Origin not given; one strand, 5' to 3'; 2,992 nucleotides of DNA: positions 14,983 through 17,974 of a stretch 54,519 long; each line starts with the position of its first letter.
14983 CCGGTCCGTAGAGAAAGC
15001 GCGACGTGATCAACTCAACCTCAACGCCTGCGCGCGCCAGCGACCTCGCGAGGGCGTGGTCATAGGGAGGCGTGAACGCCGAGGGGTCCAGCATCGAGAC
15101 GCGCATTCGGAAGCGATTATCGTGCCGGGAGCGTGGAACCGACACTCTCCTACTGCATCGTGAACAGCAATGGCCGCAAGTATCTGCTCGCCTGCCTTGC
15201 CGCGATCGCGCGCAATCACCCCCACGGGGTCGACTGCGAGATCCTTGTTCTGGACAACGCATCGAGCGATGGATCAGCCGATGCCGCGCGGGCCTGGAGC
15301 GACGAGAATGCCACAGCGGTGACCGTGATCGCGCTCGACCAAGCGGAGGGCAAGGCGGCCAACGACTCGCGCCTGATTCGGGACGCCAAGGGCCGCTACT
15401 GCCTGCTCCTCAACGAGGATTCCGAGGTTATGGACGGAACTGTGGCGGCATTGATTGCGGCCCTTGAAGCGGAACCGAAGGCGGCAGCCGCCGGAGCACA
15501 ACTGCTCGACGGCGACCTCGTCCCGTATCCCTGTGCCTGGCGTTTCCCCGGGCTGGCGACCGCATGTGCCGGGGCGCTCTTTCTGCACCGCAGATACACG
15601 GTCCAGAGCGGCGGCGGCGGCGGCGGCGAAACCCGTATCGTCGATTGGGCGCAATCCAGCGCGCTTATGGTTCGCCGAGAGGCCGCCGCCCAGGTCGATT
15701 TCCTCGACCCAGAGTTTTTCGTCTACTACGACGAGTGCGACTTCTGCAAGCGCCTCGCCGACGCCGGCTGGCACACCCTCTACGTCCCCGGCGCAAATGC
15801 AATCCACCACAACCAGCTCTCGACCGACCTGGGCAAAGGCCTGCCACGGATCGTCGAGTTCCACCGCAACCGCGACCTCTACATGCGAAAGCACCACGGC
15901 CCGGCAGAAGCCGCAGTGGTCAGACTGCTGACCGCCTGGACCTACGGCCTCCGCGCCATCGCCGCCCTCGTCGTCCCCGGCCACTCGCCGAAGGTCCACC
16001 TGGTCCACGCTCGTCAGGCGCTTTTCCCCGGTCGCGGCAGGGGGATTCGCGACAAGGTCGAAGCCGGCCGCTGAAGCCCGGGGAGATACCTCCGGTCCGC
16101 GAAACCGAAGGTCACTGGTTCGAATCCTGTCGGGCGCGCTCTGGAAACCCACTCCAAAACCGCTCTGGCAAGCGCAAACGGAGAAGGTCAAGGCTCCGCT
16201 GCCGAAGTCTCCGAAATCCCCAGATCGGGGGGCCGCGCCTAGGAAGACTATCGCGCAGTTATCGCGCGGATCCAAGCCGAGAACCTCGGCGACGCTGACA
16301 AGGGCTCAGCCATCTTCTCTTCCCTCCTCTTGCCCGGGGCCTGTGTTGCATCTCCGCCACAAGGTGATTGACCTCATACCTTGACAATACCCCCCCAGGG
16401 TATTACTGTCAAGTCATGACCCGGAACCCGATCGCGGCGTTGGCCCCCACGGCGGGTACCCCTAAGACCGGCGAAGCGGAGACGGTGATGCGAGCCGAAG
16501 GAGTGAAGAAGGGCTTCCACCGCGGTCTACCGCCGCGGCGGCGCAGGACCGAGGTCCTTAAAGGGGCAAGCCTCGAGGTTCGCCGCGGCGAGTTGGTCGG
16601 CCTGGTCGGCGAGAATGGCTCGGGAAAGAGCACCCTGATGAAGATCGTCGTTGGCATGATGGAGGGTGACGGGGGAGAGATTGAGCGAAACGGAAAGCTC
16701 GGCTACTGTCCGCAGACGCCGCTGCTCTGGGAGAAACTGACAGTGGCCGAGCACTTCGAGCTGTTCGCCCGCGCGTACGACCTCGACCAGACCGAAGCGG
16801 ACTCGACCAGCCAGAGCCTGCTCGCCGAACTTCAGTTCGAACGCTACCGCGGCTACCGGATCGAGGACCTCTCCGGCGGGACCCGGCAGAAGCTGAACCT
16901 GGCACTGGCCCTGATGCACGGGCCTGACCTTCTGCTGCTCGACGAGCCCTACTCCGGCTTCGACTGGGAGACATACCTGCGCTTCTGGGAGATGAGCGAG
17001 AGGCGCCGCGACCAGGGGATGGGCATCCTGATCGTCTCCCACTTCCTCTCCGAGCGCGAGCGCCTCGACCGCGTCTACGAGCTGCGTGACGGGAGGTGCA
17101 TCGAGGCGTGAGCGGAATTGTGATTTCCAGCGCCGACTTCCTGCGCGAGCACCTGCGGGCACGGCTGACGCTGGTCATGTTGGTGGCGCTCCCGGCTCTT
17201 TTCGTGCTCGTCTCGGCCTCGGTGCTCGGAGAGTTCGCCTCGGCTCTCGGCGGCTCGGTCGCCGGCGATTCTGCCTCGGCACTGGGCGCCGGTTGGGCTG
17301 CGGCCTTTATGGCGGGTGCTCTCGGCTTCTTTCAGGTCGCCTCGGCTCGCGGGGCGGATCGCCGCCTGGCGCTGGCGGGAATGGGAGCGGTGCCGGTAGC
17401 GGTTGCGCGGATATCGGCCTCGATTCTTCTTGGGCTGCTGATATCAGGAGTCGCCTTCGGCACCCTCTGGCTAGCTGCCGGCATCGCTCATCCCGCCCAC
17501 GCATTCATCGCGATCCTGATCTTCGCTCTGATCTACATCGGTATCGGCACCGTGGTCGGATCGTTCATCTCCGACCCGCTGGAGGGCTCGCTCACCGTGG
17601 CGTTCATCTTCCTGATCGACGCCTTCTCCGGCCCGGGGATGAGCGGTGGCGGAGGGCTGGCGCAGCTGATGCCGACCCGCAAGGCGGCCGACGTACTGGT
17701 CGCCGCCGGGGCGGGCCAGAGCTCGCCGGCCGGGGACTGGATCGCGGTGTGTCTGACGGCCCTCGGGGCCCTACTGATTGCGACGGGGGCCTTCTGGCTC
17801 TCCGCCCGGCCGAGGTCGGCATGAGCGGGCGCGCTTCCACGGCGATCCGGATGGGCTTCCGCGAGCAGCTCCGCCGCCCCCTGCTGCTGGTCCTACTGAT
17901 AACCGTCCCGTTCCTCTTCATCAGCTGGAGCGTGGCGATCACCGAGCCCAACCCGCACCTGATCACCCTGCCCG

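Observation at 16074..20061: attL/attR-like geometry around a 3.9 kb integrase-less cassette (RHH, orphan gene, cytochrome c, ABC-2 exporter)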

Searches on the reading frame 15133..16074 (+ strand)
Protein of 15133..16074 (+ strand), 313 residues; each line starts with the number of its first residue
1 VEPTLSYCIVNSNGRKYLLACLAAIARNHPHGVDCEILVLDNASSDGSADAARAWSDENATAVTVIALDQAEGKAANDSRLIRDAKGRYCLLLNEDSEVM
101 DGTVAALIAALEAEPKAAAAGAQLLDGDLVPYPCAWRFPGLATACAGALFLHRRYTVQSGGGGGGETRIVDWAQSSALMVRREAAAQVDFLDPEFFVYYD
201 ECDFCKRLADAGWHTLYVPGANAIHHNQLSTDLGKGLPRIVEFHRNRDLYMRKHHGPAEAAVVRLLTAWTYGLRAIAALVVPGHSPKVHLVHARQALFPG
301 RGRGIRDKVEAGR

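Call 13: search_protein_families(library=pfam, max_evalue=0.01, proteins=[window:15133-16074:+])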
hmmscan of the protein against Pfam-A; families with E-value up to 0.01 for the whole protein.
window:15133-16074:+ (313 aa): 3 families
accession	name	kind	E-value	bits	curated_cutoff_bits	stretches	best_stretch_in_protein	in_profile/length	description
PF00535.33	Glycos_transf_2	-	1.2e-16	61.6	23.3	1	8-123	3-115/168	Glycosyl transferase family 2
PF13641.12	Glyco_tranf_2_3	-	8.6e-12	46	27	1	6-272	4-230/230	Glycosyltransferase like family 2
PF13632.12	Glyco_trans_2_3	-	0.0023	18.2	27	1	176-230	75-127/198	Glycosyl transferase family group 2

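Call 14: search_protein_families(library=ncbifam, max_evalue=0.01, proteins=[window:15133-16074:+])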
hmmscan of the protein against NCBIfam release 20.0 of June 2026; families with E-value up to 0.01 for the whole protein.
window:15133-16074:+ (313 aa): 12 families
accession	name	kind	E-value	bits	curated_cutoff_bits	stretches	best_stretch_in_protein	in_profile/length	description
TIGR03965.1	mycofact_glyco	equivalog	4.4e-14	52.2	280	2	13-123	84-190/467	mycofactocin biosynthesis glycosyltransferase MftF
NF041875.1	EPS_EpsD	equivalog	3.8e-08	33.1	370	1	13-274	9-254/325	exopolysaccharide biosynthesis glycosyltransferase EpsD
NF038302.1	EPS_HpsE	equivalog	3.2e-07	29.6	300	1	6-124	4-124/307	hormogonium polysaccharide biosynthesis glycosyltransferase HpsE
TIGR01556.1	rhamnosyltran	subfamily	2.5e-06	26.9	200.55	1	34-226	21-200/281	rhamnosyltransferase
NF007482.0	PRK10073.1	equivalog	7.3e-05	21.9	423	1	3-108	6-107/334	glycosyltransferase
TIGR03111.1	glyc2_xrt_Gpos1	hypoth_equivalog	7.9e-05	21.6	363.95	1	12-130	58-176/439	TIGR03111 family XrtG-associated glycosyltransferase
TIGR04283.1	glyco_like_mftF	equivalog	0.0001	22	182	1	11-119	7-105/221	TIGR04283 family arsenosugar biosynthesis glycosyltransferase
TIGR03937.1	PgaC_IcaA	equivalog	0.00012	21.2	422.3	1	34-120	74-159/407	poly-beta-1,6-N-acetyl-D-glucosamine synthase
NF050050.1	ProtGlycPglI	equivalog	0.00018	21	500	1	3-111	2-108/306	GalNAc(5)-diNAcBac-PP-undecaprenol beta-1,3-glucosyltransferase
TIGR04242.1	nodulat_NodC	equivalog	0.0004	19.5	550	1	16-124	62-168/395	chitooligosaccharide synthase NodC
NF047683.1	TeichurnBiosyTuaG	equivalog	0.0012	18.6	400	1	33-99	34-99/252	teichuronic acid biosynthesis protein TuaG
NF050819.1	PolSacchBiosHfsG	equivalog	0.0017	17.6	500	1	22-102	29-107/302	polysaccharide biosynthesis protein HfsG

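Call 87: find_encoding_contigs(protein=window:15133-16074:+, flank=8000, max_places=6)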
Protein window:15133-16074:+ (313 aa): no gene with exactly this product is on record in the collection.

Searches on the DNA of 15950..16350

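Call 8: search_rna_families(source=window, start=15950, end=16350, threshold=evalue, max_evalue=10, show_alignments=3)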
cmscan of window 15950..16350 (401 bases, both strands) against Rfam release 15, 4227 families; matches with E-value up to 10: 1.
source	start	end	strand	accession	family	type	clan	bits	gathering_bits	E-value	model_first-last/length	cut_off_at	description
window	16076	16136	+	RF00005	tRNA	Gene; tRNA;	CL00001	20.2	29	0.1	1-71/71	no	tRNA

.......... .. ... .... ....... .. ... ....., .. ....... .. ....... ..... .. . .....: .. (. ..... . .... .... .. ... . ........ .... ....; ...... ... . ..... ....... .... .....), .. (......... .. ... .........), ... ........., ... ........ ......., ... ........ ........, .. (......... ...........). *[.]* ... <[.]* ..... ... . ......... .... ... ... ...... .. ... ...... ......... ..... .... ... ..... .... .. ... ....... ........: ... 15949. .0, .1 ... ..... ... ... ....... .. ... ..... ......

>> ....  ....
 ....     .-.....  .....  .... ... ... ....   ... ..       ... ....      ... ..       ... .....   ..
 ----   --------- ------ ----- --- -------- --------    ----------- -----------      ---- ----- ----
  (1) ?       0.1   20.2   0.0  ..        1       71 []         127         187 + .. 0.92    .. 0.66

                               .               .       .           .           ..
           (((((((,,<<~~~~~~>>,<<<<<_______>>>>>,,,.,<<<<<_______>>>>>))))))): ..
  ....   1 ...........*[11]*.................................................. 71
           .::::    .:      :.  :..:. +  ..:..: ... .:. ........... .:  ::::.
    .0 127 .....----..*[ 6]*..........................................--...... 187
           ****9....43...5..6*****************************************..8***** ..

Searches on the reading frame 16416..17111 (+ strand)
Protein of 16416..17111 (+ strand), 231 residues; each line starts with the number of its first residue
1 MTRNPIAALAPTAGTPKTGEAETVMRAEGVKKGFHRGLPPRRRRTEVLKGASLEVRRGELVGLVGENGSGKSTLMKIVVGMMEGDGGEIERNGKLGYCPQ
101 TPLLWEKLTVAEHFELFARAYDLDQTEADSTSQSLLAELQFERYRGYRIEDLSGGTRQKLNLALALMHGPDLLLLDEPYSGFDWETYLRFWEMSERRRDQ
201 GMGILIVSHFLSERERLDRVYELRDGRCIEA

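Call 13: search_protein_families(library=pfam, max_evalue=0.01, proteins=[window:16416-17111:+])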
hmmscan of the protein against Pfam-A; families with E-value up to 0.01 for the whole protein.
window:16416-17111:+ (231 aa): 6 families
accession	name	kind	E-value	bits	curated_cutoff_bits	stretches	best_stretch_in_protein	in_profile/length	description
PF00005.33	ABC_tran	-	3.5e-28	99.3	25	1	48-179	1-136/137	ABC transporter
PF13304.12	AAA_21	-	1.9e-09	38.5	27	2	61-93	2-40/304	AAA domain, putative AbiEii toxin, Type IV TA system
PF13555.12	AAA_29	-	0.0019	18.3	27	1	51-75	15-39/61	P-loop containing region of AAA domain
PF13191.12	AAA_16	-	0.0021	19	32.6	1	42-162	6-118/167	AAA ATPase domain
PF02463.25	SMC_N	-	0.0022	17.9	40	0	60-76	26-42/220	RecF/RecN/SMC N terminal domain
PF13476.12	AAA_23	-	0.0046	18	27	1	60-146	21-84/201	AAA domain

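Call 14: search_protein_families(library=ncbifam, max_evalue=0.01, proteins=[window:16416-17111:+])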
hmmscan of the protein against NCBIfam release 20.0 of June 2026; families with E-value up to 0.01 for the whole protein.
window:16416-17111:+ (231 aa): 188 families (the best 25 are shown)
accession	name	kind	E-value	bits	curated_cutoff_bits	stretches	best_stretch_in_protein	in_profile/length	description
NF033858.1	ABC2_perm_RbbA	equivalog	7.5e-37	126.7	1050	1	51-229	285-476/909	ribosome-associated ATPase/putative transporter RbbA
TIGR01188.1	drrA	subfamily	9e-33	113.8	312.45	1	46-229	7-203/302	daunorubicin resistance ABC transporter, ATP-binding protein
TIGR04406.1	LPS_export_lptB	equivalog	3e-32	111.8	240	1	43-229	12-214/239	LPS export ABC transporter ATP-binding protein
NF040873.1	AztA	equivalog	1.7e-31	109.3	220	1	44-221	4-189/191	zinc ABC transporter ATP-binding protein AztA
TIGR03864.1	PQQ_ABC_ATP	hypoth_equivalog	1e-28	100.4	302.25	1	45-228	14-210/236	ABC transporter, ATP-binding subunit, PQQ-dependent alcohol dehydrogenase system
NF010060.0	PRK13537.1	equivalog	2e-28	99.2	521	1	46-229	29-225/314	nodulation factor ABC transporter ATP-binding protein NodI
NF010059.0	PRK13536.1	equivalog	5.4e-28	97.7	549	1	46-229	57-253/342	nodulation factor ABC transporter ATP-binding protein NodI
TIGR02211.1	LolD_lipo_ex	equivalog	3.1e-27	95.5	307.75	2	91-228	81-219/221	lipoprotein-releasing ABC transporter ATP-binding protein LolD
TIGR03740.1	galliderm_ABC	subfamily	1.1e-26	93.9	309.75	1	43-217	11-190/223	lantibiotic protection ABC transporter ATP-binding subunit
NF000355.4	ribo_prot_ABC_F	equivalog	2.1e-26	92.9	380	1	45-220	15-180/499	ribosomal protection-like ABC-F family protein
TIGR01288.1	nodI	equivalog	1.9e-25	89.5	424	1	49-229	21-214/303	nodulation factor ABC transporter ATP-binding protein NodI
TIGR02857.1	CydD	equivalog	1.2e-24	87.1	435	1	44-222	334-528/529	thiol reductant ABC exporter subunit CydD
NF008144.0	PRK10895.1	equivalog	1.8e-24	86.6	381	1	46-227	17-214/241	LPS export ABC transporter ATP-binding protein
TIGR03522.1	GldA_ABC_ATP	equivalog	7.2e-24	84.8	402.6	1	46-215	16-196/301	gliding motility-associated ABC transporter ATP-binding subunit GldA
NF007090.0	PRK09544.1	equivalog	8e-24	84.5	306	1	45-211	17-181/251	zinc ABC transporter ATP-binding protein ZnuC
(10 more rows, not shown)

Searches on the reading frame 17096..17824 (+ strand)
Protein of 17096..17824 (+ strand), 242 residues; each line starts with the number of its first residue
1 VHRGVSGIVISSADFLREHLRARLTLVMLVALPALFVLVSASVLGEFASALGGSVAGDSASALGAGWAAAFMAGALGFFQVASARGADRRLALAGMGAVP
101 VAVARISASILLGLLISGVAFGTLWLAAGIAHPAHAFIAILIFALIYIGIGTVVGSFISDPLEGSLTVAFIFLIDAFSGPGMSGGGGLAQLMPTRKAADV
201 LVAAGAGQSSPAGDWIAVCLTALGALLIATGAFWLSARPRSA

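Call 13: search_protein_families(library=pfam, max_evalue=0.01, proteins=[window:17096-17824:+])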
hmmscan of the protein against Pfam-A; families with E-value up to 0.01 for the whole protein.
window:17096-17824:+ (242 aa): 1 family
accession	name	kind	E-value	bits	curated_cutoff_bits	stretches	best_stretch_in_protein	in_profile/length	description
PF12698.13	ABC2_membrane_3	-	0.0032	17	31.6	1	88-229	193-345/347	ABC-2 family transporter protein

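Call 14: search_protein_families(library=ncbifam, max_evalue=0.01, proteins=[window:17096-17824:+])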
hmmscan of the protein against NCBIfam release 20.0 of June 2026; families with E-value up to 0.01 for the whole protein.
window:17096-17824:+ (242 aa): 0 families
